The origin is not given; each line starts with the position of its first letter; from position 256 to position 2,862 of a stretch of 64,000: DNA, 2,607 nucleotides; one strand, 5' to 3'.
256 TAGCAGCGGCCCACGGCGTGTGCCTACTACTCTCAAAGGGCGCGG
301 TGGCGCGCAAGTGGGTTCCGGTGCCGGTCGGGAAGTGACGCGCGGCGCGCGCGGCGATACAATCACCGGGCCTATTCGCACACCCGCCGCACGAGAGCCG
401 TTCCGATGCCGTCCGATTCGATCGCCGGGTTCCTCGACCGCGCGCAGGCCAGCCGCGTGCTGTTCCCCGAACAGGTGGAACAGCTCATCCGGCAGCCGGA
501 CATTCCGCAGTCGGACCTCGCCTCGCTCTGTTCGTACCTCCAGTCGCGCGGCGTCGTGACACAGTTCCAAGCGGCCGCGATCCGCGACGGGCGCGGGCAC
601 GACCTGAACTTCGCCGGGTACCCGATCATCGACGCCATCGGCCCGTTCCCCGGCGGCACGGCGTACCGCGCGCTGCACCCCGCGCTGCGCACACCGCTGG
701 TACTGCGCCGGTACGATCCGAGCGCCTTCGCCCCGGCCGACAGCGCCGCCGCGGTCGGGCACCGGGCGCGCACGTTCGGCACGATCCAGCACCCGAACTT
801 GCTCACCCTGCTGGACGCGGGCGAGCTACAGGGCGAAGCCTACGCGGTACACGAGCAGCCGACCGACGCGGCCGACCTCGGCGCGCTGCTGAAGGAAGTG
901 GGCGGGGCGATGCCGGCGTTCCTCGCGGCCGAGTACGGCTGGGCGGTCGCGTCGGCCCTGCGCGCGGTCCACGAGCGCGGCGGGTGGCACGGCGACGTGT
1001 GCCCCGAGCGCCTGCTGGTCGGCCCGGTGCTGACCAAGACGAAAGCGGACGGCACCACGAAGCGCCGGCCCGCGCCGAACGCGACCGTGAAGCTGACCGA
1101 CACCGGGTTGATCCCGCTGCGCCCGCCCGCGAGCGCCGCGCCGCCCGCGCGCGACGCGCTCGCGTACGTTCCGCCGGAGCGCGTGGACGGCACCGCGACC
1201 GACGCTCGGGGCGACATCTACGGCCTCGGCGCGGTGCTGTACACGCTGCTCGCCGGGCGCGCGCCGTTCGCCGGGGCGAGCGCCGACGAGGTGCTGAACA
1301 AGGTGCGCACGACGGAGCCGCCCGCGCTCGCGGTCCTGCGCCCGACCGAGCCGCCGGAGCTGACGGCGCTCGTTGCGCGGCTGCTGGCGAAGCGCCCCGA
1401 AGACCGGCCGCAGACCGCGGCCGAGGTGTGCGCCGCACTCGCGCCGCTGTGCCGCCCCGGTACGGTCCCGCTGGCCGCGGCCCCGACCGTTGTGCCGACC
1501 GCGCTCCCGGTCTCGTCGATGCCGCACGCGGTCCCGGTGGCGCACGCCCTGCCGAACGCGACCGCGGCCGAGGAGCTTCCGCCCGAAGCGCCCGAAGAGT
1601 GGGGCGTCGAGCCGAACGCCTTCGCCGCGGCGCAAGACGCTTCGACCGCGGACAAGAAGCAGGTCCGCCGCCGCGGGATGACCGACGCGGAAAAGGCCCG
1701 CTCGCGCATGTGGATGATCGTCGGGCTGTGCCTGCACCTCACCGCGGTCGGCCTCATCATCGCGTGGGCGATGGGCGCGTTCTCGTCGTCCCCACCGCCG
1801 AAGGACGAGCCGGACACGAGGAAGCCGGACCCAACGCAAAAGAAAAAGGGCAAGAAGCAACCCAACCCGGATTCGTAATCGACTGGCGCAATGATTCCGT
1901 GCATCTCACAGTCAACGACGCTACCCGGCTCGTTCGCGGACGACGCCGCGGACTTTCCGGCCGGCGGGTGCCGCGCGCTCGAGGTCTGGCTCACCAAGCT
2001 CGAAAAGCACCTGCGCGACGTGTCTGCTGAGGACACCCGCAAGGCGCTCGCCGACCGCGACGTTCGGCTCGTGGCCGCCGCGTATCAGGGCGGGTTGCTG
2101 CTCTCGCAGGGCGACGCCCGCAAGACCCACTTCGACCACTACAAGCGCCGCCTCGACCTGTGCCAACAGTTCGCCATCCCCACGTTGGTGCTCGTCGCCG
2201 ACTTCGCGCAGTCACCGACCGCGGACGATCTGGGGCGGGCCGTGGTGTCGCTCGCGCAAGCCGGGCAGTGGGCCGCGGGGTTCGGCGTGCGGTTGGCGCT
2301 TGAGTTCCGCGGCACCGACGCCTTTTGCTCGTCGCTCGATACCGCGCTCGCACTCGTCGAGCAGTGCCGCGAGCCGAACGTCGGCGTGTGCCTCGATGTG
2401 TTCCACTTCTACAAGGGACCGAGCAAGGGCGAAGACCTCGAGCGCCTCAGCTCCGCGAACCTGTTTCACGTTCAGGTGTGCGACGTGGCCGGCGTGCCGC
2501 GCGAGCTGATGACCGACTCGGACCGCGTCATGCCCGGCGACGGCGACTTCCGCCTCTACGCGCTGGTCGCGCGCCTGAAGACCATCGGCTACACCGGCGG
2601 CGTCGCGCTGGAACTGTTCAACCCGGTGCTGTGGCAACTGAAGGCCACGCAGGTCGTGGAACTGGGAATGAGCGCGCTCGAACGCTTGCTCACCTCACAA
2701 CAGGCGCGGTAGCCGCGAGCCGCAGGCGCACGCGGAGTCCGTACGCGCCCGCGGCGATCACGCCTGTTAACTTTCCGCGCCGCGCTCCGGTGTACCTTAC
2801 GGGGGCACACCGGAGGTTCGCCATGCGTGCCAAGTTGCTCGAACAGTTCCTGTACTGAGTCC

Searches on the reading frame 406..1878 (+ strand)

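Call 64: search_protein_families(library=pfam, proteins=[window:406-1878:+], max_evalue=0.00001)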
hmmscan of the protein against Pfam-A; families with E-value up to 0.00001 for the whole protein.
window:406-1878:+ (490 aa): 2 families
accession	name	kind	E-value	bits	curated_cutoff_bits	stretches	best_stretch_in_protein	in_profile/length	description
PF00069.31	Pkinase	-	2e-17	63.9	31.7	1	123-341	51-257/263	Protein kinase domain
PF07714.23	PK_Tyr_Ser-Thr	-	3e-12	46.8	23.1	1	117-337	48-251/258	Protein tyrosine and serine/threonine kinase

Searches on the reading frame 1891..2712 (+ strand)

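Call 64: search_protein_families(library=pfam, proteins=[window:1891-2712:+], max_evalue=0.00001)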
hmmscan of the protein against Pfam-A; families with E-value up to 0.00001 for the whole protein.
window:1891-2712:+ (273 aa): 1 family
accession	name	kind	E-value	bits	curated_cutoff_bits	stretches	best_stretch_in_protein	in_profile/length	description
PF01261.30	AP_endonuc_2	-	8.7e-31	107.9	31.1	1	26-255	8-238/249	Xylose isomerase-like TIM barrel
